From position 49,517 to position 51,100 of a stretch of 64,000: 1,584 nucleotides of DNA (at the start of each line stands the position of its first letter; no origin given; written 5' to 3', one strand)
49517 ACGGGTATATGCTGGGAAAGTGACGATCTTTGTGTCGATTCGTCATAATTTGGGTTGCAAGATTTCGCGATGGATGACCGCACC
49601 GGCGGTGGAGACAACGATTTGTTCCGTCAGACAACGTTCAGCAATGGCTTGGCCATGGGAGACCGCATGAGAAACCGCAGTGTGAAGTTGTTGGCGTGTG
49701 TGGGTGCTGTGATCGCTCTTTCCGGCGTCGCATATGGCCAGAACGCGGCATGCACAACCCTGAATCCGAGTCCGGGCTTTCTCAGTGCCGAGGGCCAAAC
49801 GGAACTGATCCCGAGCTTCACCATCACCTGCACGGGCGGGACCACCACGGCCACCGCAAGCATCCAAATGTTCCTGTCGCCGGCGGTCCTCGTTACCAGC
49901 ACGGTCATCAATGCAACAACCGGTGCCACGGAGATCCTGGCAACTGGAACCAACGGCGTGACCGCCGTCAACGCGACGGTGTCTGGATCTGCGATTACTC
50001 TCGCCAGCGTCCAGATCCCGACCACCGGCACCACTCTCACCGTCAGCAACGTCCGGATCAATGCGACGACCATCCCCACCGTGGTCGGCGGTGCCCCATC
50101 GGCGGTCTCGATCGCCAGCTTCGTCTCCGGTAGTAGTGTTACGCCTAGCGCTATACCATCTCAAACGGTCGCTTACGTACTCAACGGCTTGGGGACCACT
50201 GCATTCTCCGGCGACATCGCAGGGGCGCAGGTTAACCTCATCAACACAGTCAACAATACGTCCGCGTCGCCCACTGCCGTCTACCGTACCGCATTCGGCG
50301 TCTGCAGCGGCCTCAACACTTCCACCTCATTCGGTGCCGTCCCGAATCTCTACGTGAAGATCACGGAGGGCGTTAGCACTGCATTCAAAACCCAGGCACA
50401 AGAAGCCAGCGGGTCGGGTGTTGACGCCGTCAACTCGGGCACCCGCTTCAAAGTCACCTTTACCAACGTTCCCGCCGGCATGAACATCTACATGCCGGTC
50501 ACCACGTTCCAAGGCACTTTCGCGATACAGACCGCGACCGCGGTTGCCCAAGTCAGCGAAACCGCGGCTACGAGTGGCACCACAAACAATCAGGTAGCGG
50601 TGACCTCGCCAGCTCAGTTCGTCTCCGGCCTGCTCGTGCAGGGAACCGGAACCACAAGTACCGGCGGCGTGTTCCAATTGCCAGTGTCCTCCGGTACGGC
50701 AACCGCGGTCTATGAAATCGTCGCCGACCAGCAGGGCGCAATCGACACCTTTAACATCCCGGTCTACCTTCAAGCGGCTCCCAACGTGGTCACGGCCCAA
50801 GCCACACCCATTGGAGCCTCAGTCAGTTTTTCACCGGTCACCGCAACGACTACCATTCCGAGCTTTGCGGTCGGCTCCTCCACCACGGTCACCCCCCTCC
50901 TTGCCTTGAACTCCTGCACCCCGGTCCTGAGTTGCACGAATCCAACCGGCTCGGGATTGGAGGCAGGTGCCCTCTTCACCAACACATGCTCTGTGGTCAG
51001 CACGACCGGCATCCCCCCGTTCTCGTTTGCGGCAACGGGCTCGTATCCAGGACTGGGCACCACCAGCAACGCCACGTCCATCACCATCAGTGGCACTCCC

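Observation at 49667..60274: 3,535-codon secreted mosaic surface protein with an undescribed domain order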

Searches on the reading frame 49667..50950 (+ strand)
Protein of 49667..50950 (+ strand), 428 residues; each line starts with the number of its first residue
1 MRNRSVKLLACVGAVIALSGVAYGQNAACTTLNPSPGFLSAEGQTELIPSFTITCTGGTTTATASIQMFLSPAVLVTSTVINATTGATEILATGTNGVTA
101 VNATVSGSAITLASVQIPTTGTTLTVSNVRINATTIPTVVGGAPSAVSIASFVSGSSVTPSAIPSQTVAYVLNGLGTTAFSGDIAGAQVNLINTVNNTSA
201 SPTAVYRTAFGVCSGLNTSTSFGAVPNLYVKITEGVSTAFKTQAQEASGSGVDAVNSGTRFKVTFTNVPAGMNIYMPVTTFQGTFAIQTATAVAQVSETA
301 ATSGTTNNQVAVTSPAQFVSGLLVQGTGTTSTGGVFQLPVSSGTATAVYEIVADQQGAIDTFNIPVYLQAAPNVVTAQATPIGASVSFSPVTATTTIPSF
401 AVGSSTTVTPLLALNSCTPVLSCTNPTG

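Call 9: search_protein_families(library=ncbifam, proteins=[window:49667-50950:+], max_evalue=1)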
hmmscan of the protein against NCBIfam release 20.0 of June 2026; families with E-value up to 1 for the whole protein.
window:49667-50950:+ (428 aa): 0 families

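Call 12: search_protein_families(library=pfam, proteins=[window:49667-50926:+], max_evalue=1)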
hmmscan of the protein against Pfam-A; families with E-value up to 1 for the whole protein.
window:49667-50926:+ (420 aa): 2 families
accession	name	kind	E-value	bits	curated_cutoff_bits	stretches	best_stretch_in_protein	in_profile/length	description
PF03853.21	YjeF_N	-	0.015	15.7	24.9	1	165-242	97-167/169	YjeF-related protein N-terminus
PF14734.12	DUF4469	-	0.37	11.2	22.6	0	260-297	54-91/101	Domain of unknown function (DUF4469) with IG-like fold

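Call 14: find_homologous_proteins(query=window:49667-50926:+, max_evalue=0.001)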
Query window:49667-50926:+ (420 aa): 36 proteins with E <= 0.001 among 8000 candidates.
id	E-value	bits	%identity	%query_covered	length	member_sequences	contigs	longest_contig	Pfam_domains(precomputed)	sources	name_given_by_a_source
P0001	5.2e-98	347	50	100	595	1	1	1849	-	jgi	-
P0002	7.0e-91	323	48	100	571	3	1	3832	-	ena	-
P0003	1.8e-88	316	48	100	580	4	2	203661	-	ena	-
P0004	5.9e-85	304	47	100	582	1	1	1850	-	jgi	-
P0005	4.9e-83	298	47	100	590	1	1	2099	-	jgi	-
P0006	6.3e-82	294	47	96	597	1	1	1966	-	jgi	-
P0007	6.5e-77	278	42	100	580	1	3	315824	-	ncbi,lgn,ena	-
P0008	1.8e-72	263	43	100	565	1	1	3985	-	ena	-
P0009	1.6e-69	253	45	100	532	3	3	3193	-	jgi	jgi:hypothetical protein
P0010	2.5e-69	253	44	100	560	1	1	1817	-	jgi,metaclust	metaclust:\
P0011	1.2e-68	250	42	96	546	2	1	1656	-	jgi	jgi:hypothetical protein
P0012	5.8e-61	225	41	95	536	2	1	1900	-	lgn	-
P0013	1.7e-60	224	39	99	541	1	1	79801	-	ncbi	-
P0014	5.8e-55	205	40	100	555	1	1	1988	-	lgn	-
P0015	3.0e-52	196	38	98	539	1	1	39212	-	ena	-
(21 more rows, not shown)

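Call 24: find_related_loci(query=A1, collection=genome_contigs, flank=10000)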
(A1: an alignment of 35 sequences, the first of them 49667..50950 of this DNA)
Query A1 (428 aa) in genome_contigs; peptide patterns used: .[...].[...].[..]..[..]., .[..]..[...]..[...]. (x = any residue, [..] = any of these).
420 stretches matched a pattern; 102 encode a relative of the query (tblastn E <= 1e-3); the best 80 are kept; 80 distinct loci.
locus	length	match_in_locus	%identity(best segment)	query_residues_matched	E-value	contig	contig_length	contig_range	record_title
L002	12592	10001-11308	48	1-421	4e-105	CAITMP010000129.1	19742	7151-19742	MAG: uncultured Acidobacteriia bacterium isolate Umea1_bin-2613 genome assembly, contig: bin-2613:129/975, whole genome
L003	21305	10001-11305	48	1-421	3e-105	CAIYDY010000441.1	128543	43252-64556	MAG: uncultured Acidobacteriia bacterium isolate YR_bin-1866 genome assembly, contig: bin-1866:441/459, whole genome sho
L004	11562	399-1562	34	1-421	3e-49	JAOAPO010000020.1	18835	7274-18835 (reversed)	MAG: Bryobacterales bacterium isolate RYN_16 scaffold_1760758, whole genome shotgun sequence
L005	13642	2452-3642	33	1-421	2e-44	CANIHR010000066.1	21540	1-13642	MAG: Bryobacterales bacterium isolate RE-9nov16-157 genome assembly, contig: RE-9nov16-C4755, whole genome shotgun seque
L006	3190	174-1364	33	19-418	7e-41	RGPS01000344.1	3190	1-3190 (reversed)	MAG: Terriglobia bacterium isolate WB8_3_068 contig_100_343, whole genome shotgun sequence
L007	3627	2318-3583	32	1-421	3e-37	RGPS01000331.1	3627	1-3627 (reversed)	MAG: Terriglobia bacterium isolate WB8_3_068 contig_100_330, whole genome shotgun sequence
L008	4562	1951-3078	34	42-406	6e-32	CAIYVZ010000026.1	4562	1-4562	MAG: uncultured Acidobacteriia bacterium isolate Kiruna2_bin-3869 genome assembly, contig: bin-3869:026/212, whole genom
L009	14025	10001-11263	30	1-400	1e-31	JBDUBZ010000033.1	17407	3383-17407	MAG: Terriglobia bacterium isolate cluster4_bin.35 NODE_6501_length_17407_cov_4.823536, whole genome shotgun sequence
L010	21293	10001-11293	30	1-418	8e-30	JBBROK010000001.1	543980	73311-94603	MAG: Bryobacterales bacterium isolate La1_metabat2.287 LA1C_B2.287_k141_1864180L_543980_cov_14.0979, whole genome shotgu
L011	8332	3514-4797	30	1-418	5e-29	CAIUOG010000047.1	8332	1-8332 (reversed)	MAG: uncultured Acidobacteriia bacterium isolate Umea3p3_bin-0089 genome assembly, contig: bin-0089:047/179, whole genom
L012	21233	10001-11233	30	1-421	4e-28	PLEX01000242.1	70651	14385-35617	MAG: Bryobacterales bacterium isolate bog_234 73.20110800_S3S.41_contig_13436, whole genome shotgun sequence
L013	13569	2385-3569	30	1-421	8e-26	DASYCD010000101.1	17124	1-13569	MAG TPA_asm: Bryobacteraceae bacterium isolate SMAG_U4924 k141_2480381, whole genome shotgun sequence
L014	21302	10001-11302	29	1-401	5e-21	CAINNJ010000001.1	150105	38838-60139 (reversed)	MAG: uncultured Acidobacteriia bacterium isolate VK_bin-1616 genome assembly, contig: bin-1616:01/67, whole genome shotg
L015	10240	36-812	33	105-406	6e-20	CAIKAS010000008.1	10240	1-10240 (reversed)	MAG: uncultured Acidobacteriia bacterium isolate AM-2014_bin-4081 genome assembly, contig: bin-4081:008/364, whole genom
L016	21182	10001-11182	29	3-407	6e-17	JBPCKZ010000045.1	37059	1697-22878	MAG: Bryobacteraceae bacterium isolate TH_ant_mag_65 S1Ck127_6293578_flag_0_multi_18.3769_len_37059, whole genome shotgu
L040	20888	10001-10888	31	105-390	7e-8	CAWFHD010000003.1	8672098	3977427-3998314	MAG: uncultured Solibacteraceae bacterium isolate MFD04967.bin.1.230 genome assembly, contig: contig_6177, whole genome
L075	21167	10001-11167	28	29-417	2e-5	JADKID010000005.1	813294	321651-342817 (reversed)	MAG: Bryobacterales bacterium isolate Skiv_18-Q3-R9-52_BATAC.396 tig00002095-10-8134100, whole genome shotgun sequence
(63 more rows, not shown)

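Call 28: search_protein_families(library=pfam, proteins=[L003:6-2438:+, L003:3400-5511:+, L003:5598-9602:+, L003:10001-11740:+, L003:12572-13627:-, L003:13587-16598:+, L003:16601-17209:+, L003:17152-21117:+], max_evalue=0.001)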
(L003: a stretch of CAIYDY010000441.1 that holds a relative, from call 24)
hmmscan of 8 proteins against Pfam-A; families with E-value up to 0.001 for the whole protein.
L003:6-2438:+ (811 aa): 3 families
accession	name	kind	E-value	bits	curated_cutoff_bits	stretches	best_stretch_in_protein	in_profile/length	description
PF00263.26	Secretin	-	6.1e-36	124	27.5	1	409-576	4-169/169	Bacterial type II and III secretion system protein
PF03958.22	Secretin_N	-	5.2e-07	30.2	28.2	1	260-321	3-68/69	Bacterial type II/III secretion system short domain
PF00963.24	Cohesin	-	3.7e-05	24.4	24.1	1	689-789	11-114/139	Cohesin domain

L003:3400-5511:+ (704 aa): 1 family
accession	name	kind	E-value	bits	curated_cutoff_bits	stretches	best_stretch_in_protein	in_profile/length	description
PF19190.6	BACON_2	-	1.9e-07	31.3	25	1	407-494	5-89/94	Viral BACON domain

L003:5598-9602:+ (1335 aa): 2 families
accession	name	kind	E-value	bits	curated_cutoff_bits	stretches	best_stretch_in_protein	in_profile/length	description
PF08310.17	LGFP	-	3.5e-17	63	22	0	637-667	1-32/53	LGFP repeat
PF02369.22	Big_1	-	2.7e-05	24.6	34.9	1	790-833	21-66/93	Bacterial Ig-like domain (group 1)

L003:10001-11740:+ (580 aa): 0 families

L003:12572-13627:- (351 aa): 1 family
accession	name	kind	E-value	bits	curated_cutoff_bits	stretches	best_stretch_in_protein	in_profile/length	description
PF00899.27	ThiF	-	3.3e-74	249.4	28.1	1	20-257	1-238/238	ThiF family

L003:13587-16598:+ (1004 aa): 3 families
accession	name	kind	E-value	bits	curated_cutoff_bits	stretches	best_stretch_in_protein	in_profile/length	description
PF07244.20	POTRA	-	2.2e-51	172.9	21.3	6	291-364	4-79/79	Surface antigen variable number repeat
PF01103.29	Omp85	-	6.8e-43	147.8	24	1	657-1004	1-325/325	Omp85 superfamily domain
PF17243.7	POTRA_TamA_1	-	6.1e-05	23.5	26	0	166-204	38-74/74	POTRA domain TamA domain 1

L003:16601-17209:+ (203 aa): 0 families

L003:17152-21117:+ (1322 aa): 3 families
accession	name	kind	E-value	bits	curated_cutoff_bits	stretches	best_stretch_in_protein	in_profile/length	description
PF04357.19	TamB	-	1.3e-46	160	22.4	1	978-1321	2-381/381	TamB, inner membrane protein subunit of TAM complex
PF05359.17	DUF748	-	1.2e-06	27.3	50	0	25-146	16-130/1037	Domain of Unknown Function (DUF748)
PF13116.12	YhdP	-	0.00068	18.1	46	0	911-1110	630-820/1224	YhdP protein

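Call 30: predict_structure(alignment_id=A1)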
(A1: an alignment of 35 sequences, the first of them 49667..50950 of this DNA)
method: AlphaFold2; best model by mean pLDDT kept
length: 428 residues; sequences in the alignment: 35
mean_pLDDT: 85.9   pTM: 0.81
mean pLDDT of the five models: 85.9, 84.5, 84.3, 82.5, 79.0
residues with pLDDT >= 90: 260; 70-90: 98; 50-70: 64; < 50: 6
segments of 3 or more residues with pLDDT < 50: none
pLDDT, mean of each block of 10 residues (from residue 1): 59 59 75 94 92 95 97 94 94 93 96 96 95 91 94 95 96 92 92 80 84 84 90 92 74 71 95 95 85 90 78 89 61 91 96 91 94 84 91 60 84 75 50
secondary structure, 60 per line:
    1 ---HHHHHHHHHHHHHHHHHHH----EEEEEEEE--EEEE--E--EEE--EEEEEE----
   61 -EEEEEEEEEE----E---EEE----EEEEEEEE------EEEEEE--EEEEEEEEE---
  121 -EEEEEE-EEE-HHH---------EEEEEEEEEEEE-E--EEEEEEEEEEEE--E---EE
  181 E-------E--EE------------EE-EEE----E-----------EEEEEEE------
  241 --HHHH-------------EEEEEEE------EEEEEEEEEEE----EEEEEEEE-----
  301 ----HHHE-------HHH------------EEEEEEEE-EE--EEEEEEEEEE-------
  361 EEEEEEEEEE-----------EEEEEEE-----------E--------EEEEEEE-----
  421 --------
elements in order: H4-22 E27-34 E37-40 E46-48 E51-56 E62-71 E80-82 E87-94 E101-106 E109-117 E122-127 E129-131 E145-156 E161-172 E179-181 E209-211 E228-234 H243-246 E260-266 E273-283 E288-295 E331-338 E344-353 E361-370 E382-388 E409-415

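Call 33: fold_search(model_id=the predicted structure, library=pdb)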
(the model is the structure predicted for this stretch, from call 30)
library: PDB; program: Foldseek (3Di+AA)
matches with E <= 10: 1231; with E <= 0.001: 24
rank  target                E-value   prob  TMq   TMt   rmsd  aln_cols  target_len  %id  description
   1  6avq_A                2.5e-05  1.00  0.23  0.12  15.0       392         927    7  The Therapeutic Antibody LM609 Selectively Inhibits Ligand Binding to Human alpha-V beta-3 Integrin via Steric Hindran (released 2017-11-01)
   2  6avr_A                2.5e-05  1.00  0.23  0.13  15.6       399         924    8  Human alpha-V beta-3 Integrin (intermediate conformation) in complex with the therapeutic antibody LM609 (released 2017-11-01)
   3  3l8q_C                3.4e-05  0.99  0.20  0.24  21.1       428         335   10  Structure analysis of the type II cohesin dyad from the adaptor ScaA scaffoldin of Acetivibrio cellulolyticus (released 2010-05-05)
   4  8xen_A                3.7e-05  0.93  0.17  0.10  15.0       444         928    8  Cryo-EM structure of integrin ITGAV/ITGB3 complex, conformation 4 (released 2024-12-18)
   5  7l0o_B                4.4e-05  1.00  0.35  0.32   8.4       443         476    8  Streptococcus gordonii C123 Domain(s)-Structural and Functional Analysis (released 2021-09-08)
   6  3l8q_D                6.0e-05  0.98  0.18  0.22  19.7       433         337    9  Structure analysis of the type II cohesin dyad from the adaptor ScaA scaffoldin of Acetivibrio cellulolyticus (released 2010-05-05)
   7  3l8q_B                6.3e-05  0.99  0.20  0.24  21.0       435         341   10  Structure analysis of the type II cohesin dyad from the adaptor ScaA scaffoldin of Acetivibrio cellulolyticus (released 2010-05-05)
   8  9iuj_A                1.1e-04  0.99  0.23  0.16  11.5       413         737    8  Integrin alpha-v beta-3 in complex with rhodostomin (released 2025-07-30)
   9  3l8q_A                1.1e-04  0.96  0.17  0.21  21.3       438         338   10  Structure analysis of the type II cohesin dyad from the adaptor ScaA scaffoldin of Acetivibrio cellulolyticus (released 2010-05-05)
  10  4mmx_A                1.1e-04  0.96  0.19  0.10  18.9       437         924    8  Integrin AlphaVBeta3 ectodomain bound to the tenth domain of Fibronectin (released 2014-03-26)
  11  6ori                  1.2e-04  0.92  0.20  0.22  21.5       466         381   11  Enterococcal surface protein, partial N-terminal region (released 2020-05-13)
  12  3k6s_C                1.4e-04  0.89  0.17  0.09  20.4       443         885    8  Structure of integrin alphaXbeta2 ectodomain (released 2010-01-12)
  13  4mmz_A                2.0e-04  0.99  0.24  0.13  15.6       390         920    6  Integrin AlphaVBeta3 ectodomain bound to an antagonistic tenth domain of Fibronectin (released 2014-03-26)
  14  3k71_A                2.0e-04  0.69  0.15  0.08  23.2       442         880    7  Structure of integrin alphaX beta2 ectodomain (released 2010-01-12)
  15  5cyl_C                2.5e-04  0.75  0.18  0.21  19.1       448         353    8  Crystal structure of the CupB6 tip adhesin from Pseudomonas aeruginosa (released 2016-10-05)
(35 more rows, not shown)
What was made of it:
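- A cohesin dyad is among the fold hits for the N-domain (call 33).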

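Call 77: search_protein_families(library=pfam, proteins=[L040:4553-9073:+, L040:11547-13883:+, L040:14006-14590:+, L040:14594-15457:+, L040:15310-15987:+, L040:15991-18111:+, L040:17847-19601:+, L040:19541-20887:+, L012:6957-9164:+, L075:11687-15283:+], max_evalue=0.001)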
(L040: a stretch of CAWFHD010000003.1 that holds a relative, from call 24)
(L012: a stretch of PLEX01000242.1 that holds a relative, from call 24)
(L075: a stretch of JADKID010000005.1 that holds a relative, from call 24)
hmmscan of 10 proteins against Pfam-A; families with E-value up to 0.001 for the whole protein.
L040:4553-9073:+ (1507 aa): 2 families
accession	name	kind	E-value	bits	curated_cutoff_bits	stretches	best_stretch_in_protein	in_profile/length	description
PF08310.17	LGFP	-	1.4e-21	77.1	22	1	655-699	1-53/53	LGFP repeat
PF02369.22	Big_1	-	2.6e-07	31.1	34.9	1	912-972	20-80/93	Bacterial Ig-like domain (group 1)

L040:11547-13883:+ (779 aa): 3 families
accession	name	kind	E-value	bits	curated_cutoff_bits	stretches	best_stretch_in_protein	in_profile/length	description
PF02369.22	Big_1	-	1.8e-21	76.5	34.9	3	335-416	8-85/93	Bacterial Ig-like domain (group 1)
PF17789.7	MG4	-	1.8e-07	31.7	24.7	0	68-117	21-64/95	Macroglobulin domain MG4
PF18565.7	Glyco_hydro2_C5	-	3.1e-05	24.2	32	0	464-517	35-101/103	Glycoside hydrolase family 2 C-terminal domain 5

L040:14006-14590:+ (195 aa): 1 family
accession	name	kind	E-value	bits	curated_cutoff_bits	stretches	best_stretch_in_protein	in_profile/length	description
PF02381.23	MraZ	-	5.2e-13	49.2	23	2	128-190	7-65/72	MraZ protein, putative antitoxin-like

L040:14594-15457:+ (288 aa): 3 families
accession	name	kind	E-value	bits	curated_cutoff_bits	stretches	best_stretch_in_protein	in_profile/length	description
PF01795.25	Methyltransf_5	-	1.3e-90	304.5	27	1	3-286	3-307/309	MraW methylase family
PF13847.12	Methyltransf_31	-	2e-05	24.7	27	1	23-86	6-71/145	Methyltransferase domain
PF13649.12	Methyltransf_25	-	0.00018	22.6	27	1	25-83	2-60/97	Methyltransferase domain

L040:15310-15987:+ (226 aa): 0 families

L040:15991-18111:+ (707 aa): 3 families
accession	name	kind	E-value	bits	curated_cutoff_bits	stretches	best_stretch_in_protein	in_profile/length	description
PF00905.27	Transpeptidase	-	3e-68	230.7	22.1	1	283-588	1-297/299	Penicillin binding protein transpeptidase domain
PF03717.20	PBP_dimer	-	3.7e-19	70.3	24.4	1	93-237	2-172/180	Penicillin-binding Protein dimerisation domain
PF03793.24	PASTA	-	0.00033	21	23.2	0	654-705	3-62/64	PASTA domain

L040:17847-19601:+ (585 aa): 3 families
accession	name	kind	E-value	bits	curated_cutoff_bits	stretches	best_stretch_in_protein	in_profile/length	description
PF08245.18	Mur_ligase_M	-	2.8e-48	165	24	1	199-400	1-199/200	Mur ligase middle domain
PF02875.26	Mur_ligase_C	-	9.7e-32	110.9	28.4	1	423-550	1-127/127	Mur ligase, glutamate ligase domain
PF01225.30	Mur_ligase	-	3.3e-11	43.9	21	1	112-187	1-95/95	Mur ligase family, catalytic domain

L040:19541-20887:+ (449 aa): 3 families
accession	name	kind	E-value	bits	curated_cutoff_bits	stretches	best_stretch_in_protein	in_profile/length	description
PF08245.18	Mur_ligase_M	-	1.1e-45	156.5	24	1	123-301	1-200/200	Mur ligase middle domain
PF02875.26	Mur_ligase_C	-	1.1e-22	81.7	28.4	1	324-448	2-127/127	Mur ligase, glutamate ligase domain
PF01225.30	Mur_ligase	-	4.6e-06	27.3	21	1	43-90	2-54/95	Mur ligase family, catalytic domain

L012:6957-9164:+ (736 aa): 2 families
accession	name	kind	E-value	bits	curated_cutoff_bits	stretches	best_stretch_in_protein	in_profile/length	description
PF19190.6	BACON_2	-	1.1e-05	25.7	25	1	451-526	18-91/94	Viral BACON domain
PF01833.30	TIG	-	0.00013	22.3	20.9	1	550-619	10-81/84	IPT/TIG domain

L075:11687-15283:+ (1199 aa): 4 families
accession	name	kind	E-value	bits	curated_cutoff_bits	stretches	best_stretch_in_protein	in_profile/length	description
PF02369.22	Big_1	-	4.3e-32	110.5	34.9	4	874-935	21-81/93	Bacterial Ig-like domain (group 1)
PF09134.16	Invasin_D3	-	3.1e-07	31.3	33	1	874-936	24-84/98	Invasin, domain 3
PF17789.7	MG4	-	1.1e-06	29.3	24.7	0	875-933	19-74/95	Macroglobulin domain MG4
PF13620.12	CarboxypepD_reg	-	0.00025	21.7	32.3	0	877-941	5-63/82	Carboxypeptidase regulatory-like domain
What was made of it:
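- Surface-type partners: those flanking proteins carry LGFP and Big_1 (invasin/intimin-type) domains (call 77). Some of the synteny reflects a vertically inherited locus next to the dcw cluster, not necessarily functional coupling (call 77). The upstream partner carries LGFP repeats, which Pfam describes as putative cell-wall anchoring repeats (call 77).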

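Call 83: search_solved_structures(query=A1, max_evalue=1)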
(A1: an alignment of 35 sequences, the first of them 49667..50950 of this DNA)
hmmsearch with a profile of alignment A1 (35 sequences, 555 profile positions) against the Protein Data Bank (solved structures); distinct sequences matched with E-value up to 1: 0.
